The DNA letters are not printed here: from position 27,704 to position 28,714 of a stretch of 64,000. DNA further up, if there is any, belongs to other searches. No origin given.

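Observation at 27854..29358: QueC-family PP-loop ATPase paired with a sulfotransferase-like protein in an organism type that normally lacks queuosine synthesis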

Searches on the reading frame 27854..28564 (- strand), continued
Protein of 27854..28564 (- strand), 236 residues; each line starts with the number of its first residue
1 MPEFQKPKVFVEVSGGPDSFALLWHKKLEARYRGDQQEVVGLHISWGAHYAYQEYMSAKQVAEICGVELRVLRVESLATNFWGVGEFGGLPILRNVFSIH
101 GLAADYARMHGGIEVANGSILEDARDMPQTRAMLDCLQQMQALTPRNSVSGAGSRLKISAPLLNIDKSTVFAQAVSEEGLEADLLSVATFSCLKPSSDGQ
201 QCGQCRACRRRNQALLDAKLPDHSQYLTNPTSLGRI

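Call 88: search_protein_families(library=ncbifam, proteins=[L066:2601-3929:-, L066:5989-7440:+, L065:10026-11414:-, L064:1530-2294:+, L064:3054-3521:-, L065:9409-10023:+, L066:8729-9274:-, L066:9756-10976:+, L064:3735-4505:+, L065:6265-6732:+], max_evalue=0.000001)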
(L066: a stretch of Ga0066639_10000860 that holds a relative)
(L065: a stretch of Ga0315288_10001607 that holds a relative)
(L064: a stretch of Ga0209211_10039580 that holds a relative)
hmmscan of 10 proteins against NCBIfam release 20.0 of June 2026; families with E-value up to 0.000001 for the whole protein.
L066:2601-3929:- (442 aa): 17 families
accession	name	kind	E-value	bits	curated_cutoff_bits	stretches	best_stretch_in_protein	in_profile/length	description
NF003483.0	PRK05159.1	equivalog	1.8e-140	468.7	353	1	1-433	3-436/438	aspartate--tRNA(Asn) ligase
TIGR00458.1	aspS_nondisc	equivalog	1.9e-109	366.5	368.4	1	8-433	5-426/428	aspartate--tRNA(Asn) ligase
NF003037.0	PRK03932.1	equivalog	1.1e-79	268.5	414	1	5-434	5-450/451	asparagine--tRNA ligase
TIGR00457.1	asnS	equivalog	1.2e-72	245.2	342.6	1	4-435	6-455/455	asparagine--tRNA ligase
NF001750.0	PRK00476.1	equivalog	2.1e-67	227.8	443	2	9-257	13-268/590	aspartate--tRNA ligase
TIGR00459.1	aspS_bact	equivalog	4.1e-58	197.1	373.85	2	9-260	11-263/586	aspartate--tRNA ligase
NF005052.0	PRK06462.1-1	equivalog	7e-42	143.7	368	1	126-428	41-345/353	asparagine synthetase A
NF009460.0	PRK12820.1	equivalog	3.5e-38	131.2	1379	2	10-235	31-276/723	bifunctional aspartyl-tRNA synthetase/aspartyl/glutamyl-tRNA amidotransferase subunit C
NF001756.1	PRK00484.1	subfamily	2.7e-35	122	468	1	9-428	46-484/488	lysine--tRNA ligase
TIGR00499.1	lysS_bact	equivalog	5.3e-34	117.7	427.6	1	10-428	49-491/496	lysine--tRNA ligase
NF005054.0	PRK06462.1-4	equivalog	3.6e-26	92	309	1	123-428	14-310/318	asparagine synthetase A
NF002821.0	PRK02983.1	equivalog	1e-25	90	742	1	9-427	654-1096/1102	bifunctional lysylphosphatidylglycerol synthetase/lysine--tRNA ligase LysX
NF009101.0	PRK12445.1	subfamily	4.8e-20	71.6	1026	1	129-250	179-301/505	lysine--tRNA ligase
TIGR00462.1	genX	equivalog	5.4e-17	62.2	286.9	1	137-426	4-304/304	EF-P lysine aminoacylase EpmA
NF006828.0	PRK09350.1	equivalog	2.8e-15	56.4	264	1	133-429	15-323/325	elongation factor P--(R)-beta-lysine ligase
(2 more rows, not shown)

L066:5989-7440:+ (483 aa): 14 families
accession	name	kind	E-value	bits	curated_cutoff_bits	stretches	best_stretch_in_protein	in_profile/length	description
NF003483.0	PRK05159.1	equivalog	2.2e-68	231.2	353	1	40-479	9-434/438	aspartate--tRNA(Asn) ligase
TIGR00458.1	aspS_nondisc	equivalog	4e-59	200.7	368.4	1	39-481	3-426/428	aspartate--tRNA(Asn) ligase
TIGR00457.1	asnS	equivalog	4.3e-40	137.9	342.6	1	44-480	12-452/455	asparagine--tRNA ligase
NF003037.0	PRK03932.1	equivalog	7e-37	127.4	414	1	41-480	8-448/451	asparagine--tRNA ligase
TIGR00459.1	aspS_bact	equivalog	1.6e-33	115.9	373.85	2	39-307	7-263/586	aspartate--tRNA ligase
NF001750.0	PRK00476.1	equivalog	4.4e-31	107.8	443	2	39-308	9-266/590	aspartate--tRNA ligase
NF001756.1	PRK00484.1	subfamily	7.7e-19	67.7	468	1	34-307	37-290/488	lysine--tRNA ligase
NF005052.0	PRK06462.1-1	equivalog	1.6e-16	60.3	368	1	172-478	39-347/353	asparagine synthetase A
NF009460.0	PRK12820.1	equivalog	3.5e-16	58.5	1379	1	39-278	26-271/723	bifunctional aspartyl-tRNA synthetase/aspartyl/glutamyl-tRNA amidotransferase subunit C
TIGR00499.1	lysS_bact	equivalog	1.6e-12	46.8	427.6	1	32-309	37-295/496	lysine--tRNA ligase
NF005054.0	PRK06462.1-4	equivalog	5.2e-11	42.2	309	1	264-477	118-311/318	asparagine synthetase A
NF002821.0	PRK02983.1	equivalog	6.3e-11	41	742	0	362-476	977-1097/1102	bifunctional lysylphosphatidylglycerol synthetase/lysine--tRNA ligase LysX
TIGR00462.1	genX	equivalog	2.7e-08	33.6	286.9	1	185-464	4-294/304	EF-P lysine aminoacylase EpmA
NF006828.0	PRK09350.1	equivalog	2.3e-07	30.4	264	1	194-474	28-320/325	elongation factor P--(R)-beta-lysine ligase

L065:10026-11414:- (462 aa): 15 families
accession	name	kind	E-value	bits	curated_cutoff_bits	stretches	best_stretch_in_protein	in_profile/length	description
NF001750.0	PRK00476.1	equivalog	1.3e-174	581.8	443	2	9-288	13-297/590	aspartate--tRNA ligase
TIGR00459.1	aspS_bact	equivalog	5.6e-157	523.6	373.85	2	10-288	12-292/586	aspartate--tRNA ligase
NF009460.0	PRK12820.1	equivalog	2.9e-112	376.1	1379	2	10-286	31-323/723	bifunctional aspartyl-tRNA synthetase/aspartyl/glutamyl-tRNA amidotransferase subunit C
NF003483.0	PRK05159.1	equivalog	1.8e-63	215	353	1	2-432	4-430/438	aspartate--tRNA(Asn) ligase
TIGR00458.1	aspS_nondisc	equivalog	2.3e-56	191.6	368.4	1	14-433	12-421/428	aspartate--tRNA(Asn) ligase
TIGR00499.1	lysS_bact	equivalog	5.3e-38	130.9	427.6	1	7-293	46-339/496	lysine--tRNA ligase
NF001756.1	PRK00484.1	subfamily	1.2e-37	129.8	468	1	7-433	44-484/488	lysine--tRNA ligase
TIGR00457.1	asnS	equivalog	6e-35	120.9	342.6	1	7-259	9-269/455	asparagine--tRNA ligase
NF003037.0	PRK03932.1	equivalog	1.9e-34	119.4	414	1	9-256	11-264/451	asparagine--tRNA ligase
NF002821.0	PRK02983.1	equivalog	6.6e-29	100.5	742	1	4-248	649-893/1102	bifunctional lysylphosphatidylglycerol synthetase/lysine--tRNA ligase LysX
NF009101.0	PRK12445.1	subfamily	4.5e-27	94.8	1026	1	79-262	132-313/505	lysine--tRNA ligase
TIGR00462.1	genX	equivalog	4e-17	62.6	286.9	1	133-282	2-147/304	EF-P lysine aminoacylase EpmA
NF005054.0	PRK06462.1-4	equivalog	7.2e-16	58.1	309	1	120-303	13-211/318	asparagine synthetase A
NF006828.0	PRK09350.1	equivalog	3.1e-15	56.3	264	0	126-249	10-137/325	elongation factor P--(R)-beta-lysine ligase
NF005052.0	PRK06462.1-1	equivalog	3e-14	52.8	368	1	105-277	24-208/353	asparagine synthetase A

L064:1530-2294:+ (254 aa): 11 families
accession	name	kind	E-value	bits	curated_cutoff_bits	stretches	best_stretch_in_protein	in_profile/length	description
NF005500.0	PRK07115.1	equivalog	6.5e-25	87.9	264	1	67-214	70-217/261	AMP nucleosidase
TIGR01721.1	AMN-like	hypoth_equivalog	3.9e-19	68.8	307.2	1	66-214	66-215/269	AMP nucleosidase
NF004489.0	PRK05819.1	subfamily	1.7e-16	60.2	230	1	77-216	74-213/236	DeoD-type purine-nucleoside phosphorylase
TIGR01718.1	Uridine-psphlse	equivalog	1.9e-16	60.2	280.3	1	64-206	57-211/245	uridine phosphorylase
TIGR03468.1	HpnG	hypoth_equivalog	1.9e-15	57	187.1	1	61-226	21-174/212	hopanoid-associated phosphorylase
NF008383.0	PRK11178.1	equivalog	3.1e-13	49.6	262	1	64-164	62-164/254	uridine phosphorylase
NF009914.0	PRK13374.1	subfamily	5e-13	49.2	338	1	77-216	74-213/235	DeoD-type purine-nucleoside phosphorylase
TIGR00107.1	deoD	equivalog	6.2e-13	48.8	232.25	1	78-216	71-209/232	purine-nucleoside phosphorylase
NF004079.0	PRK05584.1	equivalog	1.7e-12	47.3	169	1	71-237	52-227/232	5'-methylthioadenosine/adenosylhomocysteine nucleosidase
NF005476.0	PRK07077.1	equivalog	1.8e-09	37.3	215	1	64-210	32-173/243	phosphorylase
TIGR03664.1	fut_nucase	equivalog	1.7e-07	31.2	124.7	1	69-208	44-201/228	futalosine hydrolase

L064:3054-3521:- (155 aa): 1 family
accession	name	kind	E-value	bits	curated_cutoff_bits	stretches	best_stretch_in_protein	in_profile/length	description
NF045834.1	M_plasma_HinT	exception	1.6e-18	67.4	130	1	30-125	2-102/102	histidine triad protein HinT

L065:9409-10023:+ (204 aa): 6 families
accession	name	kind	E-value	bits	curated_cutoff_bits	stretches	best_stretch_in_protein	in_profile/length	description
NF002463.0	PRK01683.1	equivalog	7.2e-11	42.2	297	1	20-104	22-109/258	trans-aconitate 2-methyltransferase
NF045667.1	MTase_DVU1556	equivalog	2.1e-09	37.1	155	1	25-77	20-72/213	DVU_1556 family methyltransferase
TIGR02072.1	BioC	equivalog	3.5e-08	33.6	184.95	1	28-132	35-138/244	malonyl-ACP O-methyltransferase BioC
TIGR01983.1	UbiG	equivalog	9.2e-08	31.7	102.95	1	27-134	49-159/228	bifunctional 2-polyprenyl-6-hydroxyphenol methylase/3-demethylubiquinol 3-O-methyltransferase UbiG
NF040539.1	AST_met_ArsM_2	exception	5.1e-07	29.8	240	1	17-69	44-100/262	putative arsinothricin biosynthesis methyltransferase ArsM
TIGR02021.1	BchM-ChlM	equivalog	6.2e-07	29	158.9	1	27-120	54-149/218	magnesium protoporphyrin IX methyltransferase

L066:8729-9274:- (181 aa): 0 families

L066:9756-10976:+ (406 aa): 0 families

L064:3735-4505:+ (256 aa): 0 families

L065:6265-6732:+ (155 aa): 1 family
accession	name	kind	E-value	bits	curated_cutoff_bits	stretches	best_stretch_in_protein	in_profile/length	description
NF006961.0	PRK09438.1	equivalog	3.2e-18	65.6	103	1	4-142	8-149/151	dihydroneopterin triphosphate diphosphatase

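Call 91: search_solved_structures(query=L064:3054-3521:-, max_evalue=0.001)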
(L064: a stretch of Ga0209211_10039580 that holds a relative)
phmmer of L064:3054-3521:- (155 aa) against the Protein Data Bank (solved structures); distinct sequences matched with E-value up to 0.001: 34.
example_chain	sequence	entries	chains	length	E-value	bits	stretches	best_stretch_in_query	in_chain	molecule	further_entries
7mqw_A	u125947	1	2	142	5.5e-13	52.4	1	30-130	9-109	HIT family protein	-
3imi_A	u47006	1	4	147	8.6e-13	51.8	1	26-129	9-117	HIT family protein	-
3l7x_A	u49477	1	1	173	3.2e-12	49.9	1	19-129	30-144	Putative Hit-like protein involved in cell-cycle regulation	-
3p0t_A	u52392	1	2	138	6.6e-12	48.9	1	30-130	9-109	Uncharacterized protein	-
2eo4_A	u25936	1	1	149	1.8e-11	47.5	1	28-126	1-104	150aa long hypothetical histidine triad nucleotide-binding protein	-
3r6f_A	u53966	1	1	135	4.6e-11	46.2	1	25-125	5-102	HIT family protein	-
1y23_A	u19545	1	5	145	1.3e-10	44.7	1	26-129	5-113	Histidine triad protein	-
3oj7_A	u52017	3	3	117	3.7e-09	39.9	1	26-121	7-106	Putative histidine triad family protein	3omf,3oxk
4egu_A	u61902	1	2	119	6e-09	39.3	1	27-83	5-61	histidine triad (HIT) protein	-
3lb5_A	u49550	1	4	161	7e-09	39.1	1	23-135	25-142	Hit-like protein involved in cell-cycle regulation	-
3ksv_A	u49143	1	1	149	1.7e-08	37.8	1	26-128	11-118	Uncharacterized protein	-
6d6j_A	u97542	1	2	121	3.7e-08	36.7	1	26-122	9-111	HIT family hydrolase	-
5uvm_A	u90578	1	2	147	5.3e-08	36.2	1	23-122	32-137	Histidine triad (HIT) protein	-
3rhn_A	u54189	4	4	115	1.4e-07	34.8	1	30-122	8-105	HISTIDINE TRIAD NUCLEOTIDE-BINDING PROTEIN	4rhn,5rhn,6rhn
3o1x_A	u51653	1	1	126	1.7e-07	34.5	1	30-122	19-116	Histidine triad nucleotide-binding protein 1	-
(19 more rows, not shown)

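Call 108: search_protein_families(library=pfam, proteins=[L065:3029-4591:+, L065:4610-6199:+, L065:6767-7042:+, L065:11697-12374:+, L065:12430-13422:+, L066:427-1164:-, L066:1468-2505:+, L066:8729-9274:-, L066:9756-10976:+, L064:3735-4505:+], max_evalue=0.001)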
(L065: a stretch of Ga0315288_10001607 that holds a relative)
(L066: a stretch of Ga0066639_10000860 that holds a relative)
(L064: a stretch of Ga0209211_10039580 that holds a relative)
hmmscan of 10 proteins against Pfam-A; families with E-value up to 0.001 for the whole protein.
L065:3029-4591:+ (520 aa): 0 families

L065:4610-6199:+ (529 aa): 4 families
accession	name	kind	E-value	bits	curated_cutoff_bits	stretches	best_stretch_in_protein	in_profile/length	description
PF02518.31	HATPase_c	-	3.6e-26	92.2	26.4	1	419-528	2-109/111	Histidine kinase-, DNA gyrase B-, and HSP90-like ATPase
PF00512.31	HisKA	-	8.5e-16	58.2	26.9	1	303-371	1-66/66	His Kinase A (phospho-acceptor) domain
PF16927.11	HisKA_7TM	-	1.8e-07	31.7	28.6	1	16-230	5-222/224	N-terminal 7TM region of histidine kinase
PF13589.12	HATPase_c_3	-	7.7e-05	23.2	25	1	423-498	3-80/137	Histidine kinase-, DNA gyrase B-, and HSP90-like ATPase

L065:6767-7042:+ (91 aa): 0 families

L065:11697-12374:+ (225 aa): 1 family
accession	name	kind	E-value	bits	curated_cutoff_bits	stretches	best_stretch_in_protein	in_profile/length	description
PF00300.27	His_Phos_1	-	1.5e-32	113.3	21.7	2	96-215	67-183/194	Histidine phosphatase superfamily (branch 1)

L065:12430-13422:+ (330 aa): 0 families

L066:427-1164:- (245 aa): 7 families
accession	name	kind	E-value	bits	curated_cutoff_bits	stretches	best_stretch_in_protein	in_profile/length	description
PF13649.12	Methyltransf_25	-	2.7e-07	31.6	27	1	67-164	2-91/97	Methyltransferase domain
PF13489.12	Methyltransf_23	-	7.6e-07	29.4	27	1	47-178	4-120/164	Methyltransferase domain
PF01564.23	Spermine_synth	-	2.9e-06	27.4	22.9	1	71-176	27-132/186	Spermine/spermidine synthase domain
PF08241.18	Methyltransf_11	-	3.3e-06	28.1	21.2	1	67-173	1-94/95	Methyltransferase domain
PF13847.12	Methyltransf_31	-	1.1e-05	25.6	27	1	63-165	4-104/145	Methyltransferase domain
PF12147.14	Methyltransf_20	-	1.1e-05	25.3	21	1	62-174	133-245/309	Putative methyltransferase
PF08242.18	Methyltransf_12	-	1.2e-05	26.4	30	1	67-171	1-97/98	Methyltransferase domain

L066:1468-2505:+ (345 aa): 2 families
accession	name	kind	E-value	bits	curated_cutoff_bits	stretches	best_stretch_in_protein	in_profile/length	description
PF04055.27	Radical_SAM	-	2.5e-19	70.5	29.5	1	60-207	2-147/166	Radical SAM superfamily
PF13353.11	Fer4_12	-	2.1e-05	25.2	22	1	58-149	9-96/137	4Fe-4S single cluster domain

L066:8729-9274:- (181 aa): 0 families

L066:9756-10976:+ (406 aa): 1 family
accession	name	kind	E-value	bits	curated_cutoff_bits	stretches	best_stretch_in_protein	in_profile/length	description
PF18895.5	T4SS_pilin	-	4.4e-09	36.7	26.6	1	12-70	12-69/71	Type IV secretion system pilin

L064:3735-4505:+ (256 aa): 3 families
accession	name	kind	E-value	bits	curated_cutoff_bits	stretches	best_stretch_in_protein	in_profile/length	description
PF04677.20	CwfJ_C_1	-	5.2e-05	23.5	21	1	58-154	37-117/122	Protein similar to CwfJ C-terminus 1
PF11969.13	DcpS_C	-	6e-05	23.9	24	1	45-148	11-102/114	Scavenger mRNA decapping enzyme C-term binding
PF01230.28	HIT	-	0.00056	20.9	21.5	0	47-145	5-94/98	HIT domain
